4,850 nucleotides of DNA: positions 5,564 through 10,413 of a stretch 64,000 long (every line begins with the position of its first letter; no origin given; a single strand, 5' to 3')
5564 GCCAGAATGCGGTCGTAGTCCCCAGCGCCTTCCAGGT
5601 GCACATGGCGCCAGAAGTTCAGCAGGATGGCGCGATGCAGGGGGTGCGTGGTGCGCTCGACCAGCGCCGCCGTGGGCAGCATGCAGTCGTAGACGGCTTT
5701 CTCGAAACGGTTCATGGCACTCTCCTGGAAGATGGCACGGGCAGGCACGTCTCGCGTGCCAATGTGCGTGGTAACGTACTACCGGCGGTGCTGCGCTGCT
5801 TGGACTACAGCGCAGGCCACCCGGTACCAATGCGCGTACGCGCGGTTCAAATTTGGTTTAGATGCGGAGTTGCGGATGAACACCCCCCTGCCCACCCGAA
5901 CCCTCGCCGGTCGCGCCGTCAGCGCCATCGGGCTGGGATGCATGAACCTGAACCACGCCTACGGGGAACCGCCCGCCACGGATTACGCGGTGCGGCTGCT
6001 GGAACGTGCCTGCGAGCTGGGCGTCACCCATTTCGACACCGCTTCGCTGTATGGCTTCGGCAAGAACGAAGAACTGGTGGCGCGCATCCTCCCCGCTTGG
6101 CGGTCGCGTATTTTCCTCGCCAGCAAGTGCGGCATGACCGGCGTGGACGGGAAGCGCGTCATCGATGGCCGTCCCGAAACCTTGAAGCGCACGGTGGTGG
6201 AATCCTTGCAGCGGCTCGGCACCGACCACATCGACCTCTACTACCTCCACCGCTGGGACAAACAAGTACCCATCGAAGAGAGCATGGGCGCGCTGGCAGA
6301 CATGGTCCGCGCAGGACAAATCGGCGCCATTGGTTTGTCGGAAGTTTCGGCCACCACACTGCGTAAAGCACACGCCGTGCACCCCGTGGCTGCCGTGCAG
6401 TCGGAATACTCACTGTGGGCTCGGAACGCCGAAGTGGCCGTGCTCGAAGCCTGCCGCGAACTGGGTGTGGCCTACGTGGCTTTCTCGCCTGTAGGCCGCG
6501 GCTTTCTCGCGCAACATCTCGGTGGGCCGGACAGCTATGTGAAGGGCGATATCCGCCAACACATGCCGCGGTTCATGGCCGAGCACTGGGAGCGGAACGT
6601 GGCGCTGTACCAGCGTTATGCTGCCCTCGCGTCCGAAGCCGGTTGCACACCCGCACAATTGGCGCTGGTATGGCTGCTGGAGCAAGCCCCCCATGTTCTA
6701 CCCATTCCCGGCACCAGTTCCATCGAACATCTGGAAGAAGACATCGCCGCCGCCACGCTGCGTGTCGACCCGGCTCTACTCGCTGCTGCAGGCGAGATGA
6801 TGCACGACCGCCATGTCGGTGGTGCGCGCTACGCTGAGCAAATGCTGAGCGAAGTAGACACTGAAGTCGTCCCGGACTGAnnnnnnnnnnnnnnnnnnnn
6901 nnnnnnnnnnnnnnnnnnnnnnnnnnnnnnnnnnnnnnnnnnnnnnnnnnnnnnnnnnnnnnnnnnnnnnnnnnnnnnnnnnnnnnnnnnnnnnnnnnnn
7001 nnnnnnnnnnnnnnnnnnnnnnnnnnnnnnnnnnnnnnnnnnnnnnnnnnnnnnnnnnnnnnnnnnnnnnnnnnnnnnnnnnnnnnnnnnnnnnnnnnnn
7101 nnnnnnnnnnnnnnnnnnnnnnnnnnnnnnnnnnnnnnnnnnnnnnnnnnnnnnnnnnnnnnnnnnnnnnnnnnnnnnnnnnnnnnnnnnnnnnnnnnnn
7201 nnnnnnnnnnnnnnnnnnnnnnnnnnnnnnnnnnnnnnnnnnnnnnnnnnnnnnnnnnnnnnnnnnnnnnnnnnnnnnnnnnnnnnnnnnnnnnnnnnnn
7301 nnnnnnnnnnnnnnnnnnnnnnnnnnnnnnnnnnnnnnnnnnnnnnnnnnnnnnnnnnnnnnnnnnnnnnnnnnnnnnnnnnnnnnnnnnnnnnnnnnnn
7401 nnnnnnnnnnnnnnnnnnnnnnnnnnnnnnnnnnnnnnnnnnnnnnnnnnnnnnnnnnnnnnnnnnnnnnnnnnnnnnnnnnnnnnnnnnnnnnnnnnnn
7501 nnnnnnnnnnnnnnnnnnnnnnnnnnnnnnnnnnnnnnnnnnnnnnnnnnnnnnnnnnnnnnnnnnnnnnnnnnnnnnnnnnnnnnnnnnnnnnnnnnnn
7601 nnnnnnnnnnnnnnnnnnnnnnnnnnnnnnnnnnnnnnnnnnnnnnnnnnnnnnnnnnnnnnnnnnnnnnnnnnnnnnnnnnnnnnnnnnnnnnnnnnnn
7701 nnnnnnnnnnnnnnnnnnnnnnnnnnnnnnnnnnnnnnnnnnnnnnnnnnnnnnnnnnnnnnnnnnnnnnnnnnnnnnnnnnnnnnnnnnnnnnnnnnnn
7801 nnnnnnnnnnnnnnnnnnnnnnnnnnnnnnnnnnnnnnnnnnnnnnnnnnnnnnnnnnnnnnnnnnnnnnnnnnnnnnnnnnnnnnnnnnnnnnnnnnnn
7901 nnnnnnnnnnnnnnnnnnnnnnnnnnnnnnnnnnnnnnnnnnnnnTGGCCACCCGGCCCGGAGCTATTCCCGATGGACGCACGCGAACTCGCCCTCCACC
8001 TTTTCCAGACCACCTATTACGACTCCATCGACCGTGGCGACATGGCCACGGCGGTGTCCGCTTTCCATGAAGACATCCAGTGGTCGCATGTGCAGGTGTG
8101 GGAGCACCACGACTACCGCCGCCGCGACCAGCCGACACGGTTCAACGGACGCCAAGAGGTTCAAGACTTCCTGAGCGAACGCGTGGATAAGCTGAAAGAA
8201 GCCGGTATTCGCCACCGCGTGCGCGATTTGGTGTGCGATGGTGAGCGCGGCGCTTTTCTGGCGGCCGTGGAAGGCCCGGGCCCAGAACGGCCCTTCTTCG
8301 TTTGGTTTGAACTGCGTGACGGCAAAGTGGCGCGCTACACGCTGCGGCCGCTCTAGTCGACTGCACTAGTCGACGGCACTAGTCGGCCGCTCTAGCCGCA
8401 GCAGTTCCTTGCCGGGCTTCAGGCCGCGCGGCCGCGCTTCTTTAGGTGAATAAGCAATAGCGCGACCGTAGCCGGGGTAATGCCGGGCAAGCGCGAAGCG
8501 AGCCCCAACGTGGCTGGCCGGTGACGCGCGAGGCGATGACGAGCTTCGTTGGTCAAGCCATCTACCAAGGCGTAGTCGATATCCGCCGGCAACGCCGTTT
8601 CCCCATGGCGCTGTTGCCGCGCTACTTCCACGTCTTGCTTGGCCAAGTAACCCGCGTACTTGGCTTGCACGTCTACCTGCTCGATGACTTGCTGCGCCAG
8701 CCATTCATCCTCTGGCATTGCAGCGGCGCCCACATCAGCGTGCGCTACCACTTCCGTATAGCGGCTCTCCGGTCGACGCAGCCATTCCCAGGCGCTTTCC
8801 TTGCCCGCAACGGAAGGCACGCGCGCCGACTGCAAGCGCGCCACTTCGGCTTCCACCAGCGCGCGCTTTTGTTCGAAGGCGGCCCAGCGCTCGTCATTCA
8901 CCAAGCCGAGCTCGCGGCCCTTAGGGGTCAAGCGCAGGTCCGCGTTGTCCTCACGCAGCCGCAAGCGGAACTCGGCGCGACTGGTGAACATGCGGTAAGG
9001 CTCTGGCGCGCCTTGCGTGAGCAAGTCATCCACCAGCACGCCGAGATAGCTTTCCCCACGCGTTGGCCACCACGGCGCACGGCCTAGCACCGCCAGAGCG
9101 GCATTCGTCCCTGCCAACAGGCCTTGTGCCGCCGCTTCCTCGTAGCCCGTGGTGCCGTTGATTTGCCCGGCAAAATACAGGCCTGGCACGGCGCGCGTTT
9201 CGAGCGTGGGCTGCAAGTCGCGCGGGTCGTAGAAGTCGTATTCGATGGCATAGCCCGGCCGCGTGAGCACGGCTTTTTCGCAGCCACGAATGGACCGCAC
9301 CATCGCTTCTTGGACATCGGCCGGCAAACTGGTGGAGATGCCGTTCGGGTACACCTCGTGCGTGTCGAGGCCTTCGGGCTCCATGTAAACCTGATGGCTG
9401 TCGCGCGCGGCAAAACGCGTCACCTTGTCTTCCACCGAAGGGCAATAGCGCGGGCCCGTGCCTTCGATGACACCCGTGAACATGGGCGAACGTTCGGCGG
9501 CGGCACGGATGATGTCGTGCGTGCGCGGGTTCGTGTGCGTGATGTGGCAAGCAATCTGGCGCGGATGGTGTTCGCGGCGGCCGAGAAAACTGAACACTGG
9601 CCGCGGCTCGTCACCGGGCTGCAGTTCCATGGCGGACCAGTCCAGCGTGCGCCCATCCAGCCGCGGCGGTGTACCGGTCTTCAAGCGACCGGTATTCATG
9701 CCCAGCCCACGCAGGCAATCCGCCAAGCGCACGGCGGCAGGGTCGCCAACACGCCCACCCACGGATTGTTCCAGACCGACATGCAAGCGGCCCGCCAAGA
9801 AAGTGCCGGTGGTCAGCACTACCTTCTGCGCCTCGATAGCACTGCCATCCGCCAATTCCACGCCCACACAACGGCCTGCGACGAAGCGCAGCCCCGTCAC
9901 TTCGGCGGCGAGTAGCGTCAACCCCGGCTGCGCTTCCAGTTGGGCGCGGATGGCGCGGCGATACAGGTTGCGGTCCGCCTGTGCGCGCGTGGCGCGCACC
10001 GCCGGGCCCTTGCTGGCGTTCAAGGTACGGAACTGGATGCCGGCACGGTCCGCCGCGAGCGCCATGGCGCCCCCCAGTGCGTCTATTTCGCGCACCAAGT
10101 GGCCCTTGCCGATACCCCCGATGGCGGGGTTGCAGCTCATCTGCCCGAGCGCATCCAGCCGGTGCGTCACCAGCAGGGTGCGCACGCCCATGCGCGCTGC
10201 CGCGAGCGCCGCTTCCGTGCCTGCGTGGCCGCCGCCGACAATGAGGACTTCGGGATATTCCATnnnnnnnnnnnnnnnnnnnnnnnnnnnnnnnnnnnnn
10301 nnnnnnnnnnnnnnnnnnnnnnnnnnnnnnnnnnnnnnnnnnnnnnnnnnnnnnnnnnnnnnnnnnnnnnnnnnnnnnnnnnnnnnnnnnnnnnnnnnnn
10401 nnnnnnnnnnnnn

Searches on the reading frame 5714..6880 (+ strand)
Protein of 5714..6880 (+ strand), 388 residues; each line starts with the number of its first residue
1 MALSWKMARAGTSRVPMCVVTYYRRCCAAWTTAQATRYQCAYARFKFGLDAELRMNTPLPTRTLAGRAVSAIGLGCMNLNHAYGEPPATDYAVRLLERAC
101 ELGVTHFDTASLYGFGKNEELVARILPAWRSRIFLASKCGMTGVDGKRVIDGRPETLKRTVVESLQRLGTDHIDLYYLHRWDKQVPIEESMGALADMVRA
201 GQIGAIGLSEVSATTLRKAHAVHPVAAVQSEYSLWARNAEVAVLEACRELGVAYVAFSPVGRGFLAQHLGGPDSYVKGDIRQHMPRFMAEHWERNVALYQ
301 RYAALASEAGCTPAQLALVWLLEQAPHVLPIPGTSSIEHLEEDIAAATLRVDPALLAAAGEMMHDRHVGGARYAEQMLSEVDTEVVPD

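Call 23: search_protein_families(library=pfam, proteins=[window:5714-6880:+], max_evalue=0.0001)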
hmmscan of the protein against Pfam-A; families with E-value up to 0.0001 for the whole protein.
window:5714-6880:+ (388 aa): 1 family
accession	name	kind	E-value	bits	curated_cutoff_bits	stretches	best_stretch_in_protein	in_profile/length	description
PF00248.27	Aldo_ket_red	-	3.6e-72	243.3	24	1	72-352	2-279/291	Aldo/keto reductase family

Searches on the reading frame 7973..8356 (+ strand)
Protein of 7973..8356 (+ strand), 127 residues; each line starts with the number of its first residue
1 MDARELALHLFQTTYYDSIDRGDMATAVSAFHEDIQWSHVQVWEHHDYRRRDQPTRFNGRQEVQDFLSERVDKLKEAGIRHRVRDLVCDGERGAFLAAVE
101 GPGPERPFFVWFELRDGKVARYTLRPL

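Call 23: search_protein_families(library=pfam, proteins=[window:7973-8356:+], max_evalue=0.0001)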
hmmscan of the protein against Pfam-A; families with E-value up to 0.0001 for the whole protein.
window:7973-8356:+ (127 aa): 1 family
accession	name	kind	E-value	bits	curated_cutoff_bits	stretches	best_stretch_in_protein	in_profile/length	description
PF12680.13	SnoaL_2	-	7.6e-10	39.7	27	1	14-122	3-102/102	SnoaL-like domain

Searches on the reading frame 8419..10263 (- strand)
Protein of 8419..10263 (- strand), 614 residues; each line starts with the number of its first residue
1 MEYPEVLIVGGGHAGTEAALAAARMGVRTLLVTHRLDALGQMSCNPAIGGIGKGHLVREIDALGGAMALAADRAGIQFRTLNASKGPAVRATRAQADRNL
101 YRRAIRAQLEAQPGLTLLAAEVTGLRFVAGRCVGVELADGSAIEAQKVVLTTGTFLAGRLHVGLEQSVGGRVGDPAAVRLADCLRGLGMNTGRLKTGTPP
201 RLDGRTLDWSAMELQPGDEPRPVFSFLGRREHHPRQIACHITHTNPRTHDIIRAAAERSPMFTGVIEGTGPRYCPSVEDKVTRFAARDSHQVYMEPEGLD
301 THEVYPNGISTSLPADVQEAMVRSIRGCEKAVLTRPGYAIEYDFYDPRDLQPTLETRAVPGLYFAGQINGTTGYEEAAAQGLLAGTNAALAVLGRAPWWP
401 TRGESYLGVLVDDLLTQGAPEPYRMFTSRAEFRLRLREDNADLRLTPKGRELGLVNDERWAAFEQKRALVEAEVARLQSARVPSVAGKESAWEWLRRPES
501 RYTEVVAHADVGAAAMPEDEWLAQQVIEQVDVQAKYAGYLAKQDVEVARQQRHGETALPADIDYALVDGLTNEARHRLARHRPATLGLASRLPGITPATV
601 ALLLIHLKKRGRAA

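Call 23: search_protein_families(library=pfam, proteins=[window:8419-10263:-], max_evalue=0.0001)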
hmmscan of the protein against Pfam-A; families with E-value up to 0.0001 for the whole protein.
window:8419-10263:- (614 aa): 5 families
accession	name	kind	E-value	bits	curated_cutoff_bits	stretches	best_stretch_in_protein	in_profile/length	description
PF01134.28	GIDA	-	2.2e-160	534.5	22.1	1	6-395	2-390/391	Glucose inhibited division protein A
PF13932.14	SAM_GIDA_C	-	5.2e-19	68.2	27.1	1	549-604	2-57/57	tRNA modifying enzyme MnmG/GidA C-terminal helical bundle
PF21680.2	GIDA_C_1st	-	1.1e-16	61.8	24.7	1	457-543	1-95/96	tRNA modifying enzyme MnmG/GidA C-terminal helical domain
PF07992.20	Pyr_redox_2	-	2.1e-06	27.8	26.1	1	5-154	2-109/291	Pyridine nucleotide-disulphide oxidoreductase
PF12831.13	FAD_oxidored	-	4e-06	26.8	27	1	5-43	1-38/416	FAD dependent oxidoreductase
